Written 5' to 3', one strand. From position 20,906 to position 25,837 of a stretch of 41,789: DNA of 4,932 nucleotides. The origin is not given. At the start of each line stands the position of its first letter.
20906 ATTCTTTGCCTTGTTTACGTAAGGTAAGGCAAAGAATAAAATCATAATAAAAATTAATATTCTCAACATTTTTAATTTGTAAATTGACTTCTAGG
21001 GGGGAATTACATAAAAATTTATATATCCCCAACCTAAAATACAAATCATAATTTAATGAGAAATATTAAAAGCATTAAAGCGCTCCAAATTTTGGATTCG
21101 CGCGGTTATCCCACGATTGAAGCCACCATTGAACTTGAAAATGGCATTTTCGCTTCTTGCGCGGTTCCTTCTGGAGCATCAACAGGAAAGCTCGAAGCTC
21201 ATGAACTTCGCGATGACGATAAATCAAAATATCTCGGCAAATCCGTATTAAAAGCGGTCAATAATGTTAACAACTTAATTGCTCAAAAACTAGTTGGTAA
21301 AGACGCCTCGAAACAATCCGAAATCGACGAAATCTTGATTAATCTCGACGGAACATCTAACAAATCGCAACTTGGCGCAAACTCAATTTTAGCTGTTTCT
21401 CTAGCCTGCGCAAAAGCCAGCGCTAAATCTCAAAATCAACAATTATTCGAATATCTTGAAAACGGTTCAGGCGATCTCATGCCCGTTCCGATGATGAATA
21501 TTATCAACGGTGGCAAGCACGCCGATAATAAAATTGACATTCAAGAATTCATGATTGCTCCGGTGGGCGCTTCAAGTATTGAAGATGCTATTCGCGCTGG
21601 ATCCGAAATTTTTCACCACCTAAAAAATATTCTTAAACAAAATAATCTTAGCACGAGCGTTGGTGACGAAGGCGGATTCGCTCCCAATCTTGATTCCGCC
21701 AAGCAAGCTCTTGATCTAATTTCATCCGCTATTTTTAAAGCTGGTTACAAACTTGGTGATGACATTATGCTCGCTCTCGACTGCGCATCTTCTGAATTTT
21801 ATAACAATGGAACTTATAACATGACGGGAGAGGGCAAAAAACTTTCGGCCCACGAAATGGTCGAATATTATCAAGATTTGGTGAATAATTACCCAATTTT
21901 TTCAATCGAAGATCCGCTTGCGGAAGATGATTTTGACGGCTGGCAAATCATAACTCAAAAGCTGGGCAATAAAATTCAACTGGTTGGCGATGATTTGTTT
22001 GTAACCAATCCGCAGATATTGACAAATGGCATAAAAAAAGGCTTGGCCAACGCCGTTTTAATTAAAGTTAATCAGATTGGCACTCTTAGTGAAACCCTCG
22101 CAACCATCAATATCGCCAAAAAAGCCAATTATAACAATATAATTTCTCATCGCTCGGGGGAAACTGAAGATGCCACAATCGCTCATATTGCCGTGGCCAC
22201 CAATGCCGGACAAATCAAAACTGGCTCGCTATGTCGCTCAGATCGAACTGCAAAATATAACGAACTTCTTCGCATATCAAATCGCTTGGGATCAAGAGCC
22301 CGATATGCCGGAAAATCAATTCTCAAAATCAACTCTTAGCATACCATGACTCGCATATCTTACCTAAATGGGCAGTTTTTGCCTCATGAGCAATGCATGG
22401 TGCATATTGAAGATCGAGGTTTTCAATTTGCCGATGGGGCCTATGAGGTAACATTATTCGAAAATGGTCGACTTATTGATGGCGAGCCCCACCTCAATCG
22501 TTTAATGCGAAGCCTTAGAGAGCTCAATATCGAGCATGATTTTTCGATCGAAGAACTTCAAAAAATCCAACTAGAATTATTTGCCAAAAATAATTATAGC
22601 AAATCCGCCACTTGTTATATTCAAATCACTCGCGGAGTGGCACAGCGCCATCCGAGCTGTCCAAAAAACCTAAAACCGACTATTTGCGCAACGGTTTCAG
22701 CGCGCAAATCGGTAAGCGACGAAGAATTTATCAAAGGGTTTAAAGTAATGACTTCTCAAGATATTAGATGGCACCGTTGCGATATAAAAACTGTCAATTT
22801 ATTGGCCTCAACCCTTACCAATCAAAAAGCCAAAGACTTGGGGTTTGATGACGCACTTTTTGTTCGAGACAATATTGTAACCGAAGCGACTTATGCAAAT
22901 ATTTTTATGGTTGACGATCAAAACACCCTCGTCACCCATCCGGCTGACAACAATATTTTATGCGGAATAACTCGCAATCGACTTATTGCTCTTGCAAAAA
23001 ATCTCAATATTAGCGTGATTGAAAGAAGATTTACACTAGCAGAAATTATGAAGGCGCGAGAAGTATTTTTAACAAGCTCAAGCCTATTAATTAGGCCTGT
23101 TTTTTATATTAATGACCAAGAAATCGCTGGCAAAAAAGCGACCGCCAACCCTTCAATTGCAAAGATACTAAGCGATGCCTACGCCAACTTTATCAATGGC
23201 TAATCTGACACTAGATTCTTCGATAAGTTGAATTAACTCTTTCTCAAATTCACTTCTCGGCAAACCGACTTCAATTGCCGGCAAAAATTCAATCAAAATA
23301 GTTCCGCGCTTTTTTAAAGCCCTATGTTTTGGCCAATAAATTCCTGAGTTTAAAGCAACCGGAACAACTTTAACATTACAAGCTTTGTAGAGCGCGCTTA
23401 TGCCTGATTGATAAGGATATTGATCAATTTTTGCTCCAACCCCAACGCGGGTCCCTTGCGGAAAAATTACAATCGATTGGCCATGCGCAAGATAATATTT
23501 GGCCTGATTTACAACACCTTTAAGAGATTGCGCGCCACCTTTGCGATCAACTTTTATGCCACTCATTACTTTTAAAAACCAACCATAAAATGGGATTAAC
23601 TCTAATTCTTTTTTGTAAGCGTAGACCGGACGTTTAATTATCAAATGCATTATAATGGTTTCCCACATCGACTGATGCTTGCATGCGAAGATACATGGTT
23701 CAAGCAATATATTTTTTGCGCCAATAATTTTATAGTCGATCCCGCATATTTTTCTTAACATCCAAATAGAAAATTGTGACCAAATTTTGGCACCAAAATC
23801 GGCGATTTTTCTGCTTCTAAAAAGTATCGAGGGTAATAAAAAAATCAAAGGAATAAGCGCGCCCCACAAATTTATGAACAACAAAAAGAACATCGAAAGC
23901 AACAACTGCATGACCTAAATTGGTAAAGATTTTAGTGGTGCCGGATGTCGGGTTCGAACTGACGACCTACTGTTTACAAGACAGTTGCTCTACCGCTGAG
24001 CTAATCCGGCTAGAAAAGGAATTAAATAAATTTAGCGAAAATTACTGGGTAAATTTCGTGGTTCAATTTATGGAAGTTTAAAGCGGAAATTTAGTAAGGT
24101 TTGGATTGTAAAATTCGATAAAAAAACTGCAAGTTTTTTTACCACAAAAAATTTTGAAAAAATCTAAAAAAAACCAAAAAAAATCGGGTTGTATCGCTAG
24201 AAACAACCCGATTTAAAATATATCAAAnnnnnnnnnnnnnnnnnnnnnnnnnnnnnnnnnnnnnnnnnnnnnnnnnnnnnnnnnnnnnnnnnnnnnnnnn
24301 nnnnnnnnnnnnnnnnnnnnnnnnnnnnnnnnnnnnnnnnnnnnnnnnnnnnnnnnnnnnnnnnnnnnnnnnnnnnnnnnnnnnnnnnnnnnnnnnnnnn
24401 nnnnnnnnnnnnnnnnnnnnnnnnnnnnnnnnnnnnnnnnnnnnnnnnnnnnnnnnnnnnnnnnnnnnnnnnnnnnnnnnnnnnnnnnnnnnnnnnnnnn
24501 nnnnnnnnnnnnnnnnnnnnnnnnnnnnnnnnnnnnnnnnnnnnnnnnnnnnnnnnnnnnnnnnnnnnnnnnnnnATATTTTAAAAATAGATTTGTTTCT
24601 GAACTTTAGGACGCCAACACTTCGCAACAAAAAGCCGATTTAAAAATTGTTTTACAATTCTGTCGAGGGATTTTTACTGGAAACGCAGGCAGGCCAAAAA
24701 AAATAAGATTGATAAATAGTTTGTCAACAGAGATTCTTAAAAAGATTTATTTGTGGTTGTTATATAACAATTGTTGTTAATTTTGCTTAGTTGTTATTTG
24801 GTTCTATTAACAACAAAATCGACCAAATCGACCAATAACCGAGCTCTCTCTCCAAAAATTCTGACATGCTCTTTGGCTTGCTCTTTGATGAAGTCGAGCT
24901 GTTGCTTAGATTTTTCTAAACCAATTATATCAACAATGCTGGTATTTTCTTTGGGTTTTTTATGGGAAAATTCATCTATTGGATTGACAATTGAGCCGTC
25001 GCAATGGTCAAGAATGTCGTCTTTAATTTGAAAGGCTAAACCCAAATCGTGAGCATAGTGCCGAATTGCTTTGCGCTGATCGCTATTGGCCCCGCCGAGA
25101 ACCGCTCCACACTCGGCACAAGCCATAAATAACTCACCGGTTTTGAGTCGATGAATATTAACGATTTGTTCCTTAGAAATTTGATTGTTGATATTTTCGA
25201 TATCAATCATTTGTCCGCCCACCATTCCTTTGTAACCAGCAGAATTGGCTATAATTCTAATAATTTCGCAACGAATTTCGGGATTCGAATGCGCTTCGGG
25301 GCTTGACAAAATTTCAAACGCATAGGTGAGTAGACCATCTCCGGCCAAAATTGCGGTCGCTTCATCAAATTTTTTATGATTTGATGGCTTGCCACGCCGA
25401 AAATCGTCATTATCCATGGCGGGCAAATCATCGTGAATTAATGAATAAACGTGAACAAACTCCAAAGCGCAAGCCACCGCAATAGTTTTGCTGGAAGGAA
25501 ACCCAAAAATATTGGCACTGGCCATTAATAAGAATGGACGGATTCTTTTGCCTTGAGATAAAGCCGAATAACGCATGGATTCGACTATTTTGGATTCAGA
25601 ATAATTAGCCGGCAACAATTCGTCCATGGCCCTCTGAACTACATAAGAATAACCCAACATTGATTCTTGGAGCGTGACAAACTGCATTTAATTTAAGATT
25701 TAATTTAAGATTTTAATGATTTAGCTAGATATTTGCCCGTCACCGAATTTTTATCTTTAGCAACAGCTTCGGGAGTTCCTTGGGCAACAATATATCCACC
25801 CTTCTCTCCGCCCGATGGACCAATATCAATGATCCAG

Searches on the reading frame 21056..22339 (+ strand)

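Call 8: search_protein_families(library=ncbifam, proteins=[window:21056-22339:+])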
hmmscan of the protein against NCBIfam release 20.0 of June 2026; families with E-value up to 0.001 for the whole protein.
window:21056-22339:+ (427 aa): 3 families
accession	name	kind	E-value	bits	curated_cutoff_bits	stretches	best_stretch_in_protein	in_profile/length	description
TIGR01060.2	eno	equivalog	4.2e-199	661.5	300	1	4-422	1-421/425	phosphopyruvate hydratase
NF006223.0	PRK08350.1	equivalog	1.8e-27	96.5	624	2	53-190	39-167/341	hypothetical protein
TIGR02534.1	mucon_cyclo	subfamily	0.00019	20.6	334.95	0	268-388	203-318/368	muconate/chloromuconate family cycloisomerase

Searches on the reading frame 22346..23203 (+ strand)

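Call 24: search_protein_families(library=ncbifam, max_evalue=1e-8, proteins=[window:22346-23203:+])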
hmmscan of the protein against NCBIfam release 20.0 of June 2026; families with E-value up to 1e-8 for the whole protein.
window:22346-23203:+ (285 aa): 18 families
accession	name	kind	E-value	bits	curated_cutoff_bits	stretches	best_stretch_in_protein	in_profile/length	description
NF005209.0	PRK06680.1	subfamily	6.5e-88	294.3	320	1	1-283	1-281/286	D-amino-acid transaminase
TIGR01121.1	D_amino_aminoT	equivalog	2.9e-68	230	277.45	1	6-264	3-259/276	D-amino-acid transaminase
NF009066.0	PRK12400.1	equivalog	3.5e-52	177.7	538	1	15-279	19-278/290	D-amino-acid transaminase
NF006185.0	PRK08320.1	subfamily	8.7e-40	136.7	363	1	3-265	3-268/292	branched-chain amino acid aminotransferase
NF005146.0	PRK06606.1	equivalog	6.6e-35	120.5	279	1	4-285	8-294/307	branched-chain amino acid transaminase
TIGR01122.1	ilvE_I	equivalog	1.9e-33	115.9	245.55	1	6-284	1-285/298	branched-chain-amino-acid transaminase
NF005726.0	PRK07544.1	equivalog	1.2e-29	103.4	396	1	6-265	14-276/295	branched-chain amino acid aminotransferase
NF004761.0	PRK06092.1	equivalog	1.2e-28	100.1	260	1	15-259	8-251/268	aminodeoxychorismate lyase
NF009126.0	PRK12479.1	equivalog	2.7e-28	99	518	1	4-265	5-269/299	branched-chain-amino-acid transaminase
TIGR03461.1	pabC_Proteo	equivalog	2e-26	92.8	176.85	1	15-262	6-252/262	aminodeoxychorismate lyase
NF005800.0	PRK07650.1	equivalog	2.6e-25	89.3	308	1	5-273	3-270/290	aminodeoxychorismate lyase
NF005888.0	PRK07849.1-3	equivalog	1.6e-21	76.5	273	1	10-263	20-277/298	aminodeoxychorismate lyase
NF009896.0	PRK13356.1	equivalog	8e-20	71.1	262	1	4-260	9-266/287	branched-chain amino acid aminotransferase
NF005886.0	PRK07849.1-1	equivalog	9.3e-20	71.1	253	1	15-261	24-273/291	aminodeoxychorismate lyase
NF009897.0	PRK13357.1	equivalog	4.2e-14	52.1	307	1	151-262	202-323/358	branched-chain amino acid aminotransferase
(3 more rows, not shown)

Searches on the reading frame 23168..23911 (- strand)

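Call 7: search_protein_families(library=ncbifam, proteins=[window:23168-23911:-])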
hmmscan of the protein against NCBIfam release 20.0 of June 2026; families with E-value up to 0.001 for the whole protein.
window:23168-23911:- (247 aa): 6 families
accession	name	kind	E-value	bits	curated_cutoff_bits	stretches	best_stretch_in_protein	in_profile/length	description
TIGR00530.1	AGP_acyltrn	subfamily_domain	1.4e-16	60.4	102.95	1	57-187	1-129/130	1-acylglycerol-3-phosphate O-acyltransferase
NF011593.0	PRK15018.1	equivalog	2.5e-09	37.3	501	1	72-216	66-207/245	1-acylglycerol-3-phosphate O-acyltransferase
NF052553.1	LyOrLpactfOlsABRUA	equivalog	9.3e-07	28.3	300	1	51-155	46-147/263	lyso-ornithine lipid O-acyltransferase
NF006386.0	PRK08633.1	equivalog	1.1e-05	23.3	1221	1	58-188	425-552/1147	acyl-[ACP]--phospholipid O-acyltransferase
NF010621.0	PRK14014.1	domain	0.0006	19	186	1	5-115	20-135/301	acetyltransferase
NF058536.1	LPAAT_acyl_YihG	equivalog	0.0007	18.9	260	1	4-111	14-126/290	1-acylglycerol-3-phosphate O-acyltransferase, YihG family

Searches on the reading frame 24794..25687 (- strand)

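Call 7: search_protein_families(library=ncbifam, proteins=[window:24794-25687:-])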
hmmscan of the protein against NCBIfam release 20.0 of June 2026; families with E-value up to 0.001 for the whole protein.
window:24794-25687:- (297 aa): 16 families
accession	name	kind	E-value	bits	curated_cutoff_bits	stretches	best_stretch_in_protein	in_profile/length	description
NF045485.1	FPPsyn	subfamily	3.3e-93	312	275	1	16-296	7-287/288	farnesyl diphosphate synthase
NF045685.1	GGPPSynCrtE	equivalog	2.6e-77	259.7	460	1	15-296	12-292/293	geranylgeranyl diphosphate synthase CrtE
NF007877.0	PRK10581.1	equivalog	1.6e-59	201.6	321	1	25-295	23-297/299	(2E,6E)-farnesyl diphosphate synthase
NF040698.1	IdsA_Meth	equivalog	1.1e-46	159.6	468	1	9-229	6-223/328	short chain isoprenyl diphosphate synthase IdsA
NF041169.1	f2_encap_cargo4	exception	2.6e-45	155.1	450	1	42-227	46-224/334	family 2 encapsulin nanocompartment cargo protein polyprenyl transferase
NF041003.1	GGPP_syn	equivalog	4.5e-39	134.4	500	1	17-226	13-217/326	geranylgeranyl diphosphate synthase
NF040789.2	gerfarn_diphsyn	equivalog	4e-34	118.3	560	1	16-228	17-239/345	geranylfarnesyl diphosphate synthase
NF008140.0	PRK10888.1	equivalog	2.2e-31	109.4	412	1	30-229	27-217/323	octaprenyl diphosphate synthase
NF042417.1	NPPPS_Mycobact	equivalog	2.3e-25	89.4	600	1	29-227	39-227/335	nonaprenyl/(2E,6E)-farnesyl/geranylgeranyl diphosphat synthase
NF040627.1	GFPS_Meth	equivalog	3.6e-25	89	600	1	28-230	22-212/285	geranylfarnesyl diphosphate synthase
TIGR02748.1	GerC3_HepT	equivalog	4e-25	88.6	456.55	1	41-229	37-216/319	heptaprenyl diphosphate synthase component II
NF045549.1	GGPPsyn_IdsB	equivalog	4.3e-25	88.5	475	1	43-226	62-239/346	geranylgeranyl diphosphate synthase IdsB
NF045628.1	HxpDPsynlarge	equivalog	9.2e-25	87.3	500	1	30-229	19-208/311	hexaprenyl-diphosphate synthase large subunit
TIGR02749.1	prenyl_cyano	equivalog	5.8e-21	74.8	383.2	1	45-229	43-220/322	solanesyl diphosphate synthase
NF042416.1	GFPPS_Mycobact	equivalog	2.8e-15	56.1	600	1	32-227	28-238/350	bifunctional (2E,6E)-farnesyl/geranyl diphosphate synthase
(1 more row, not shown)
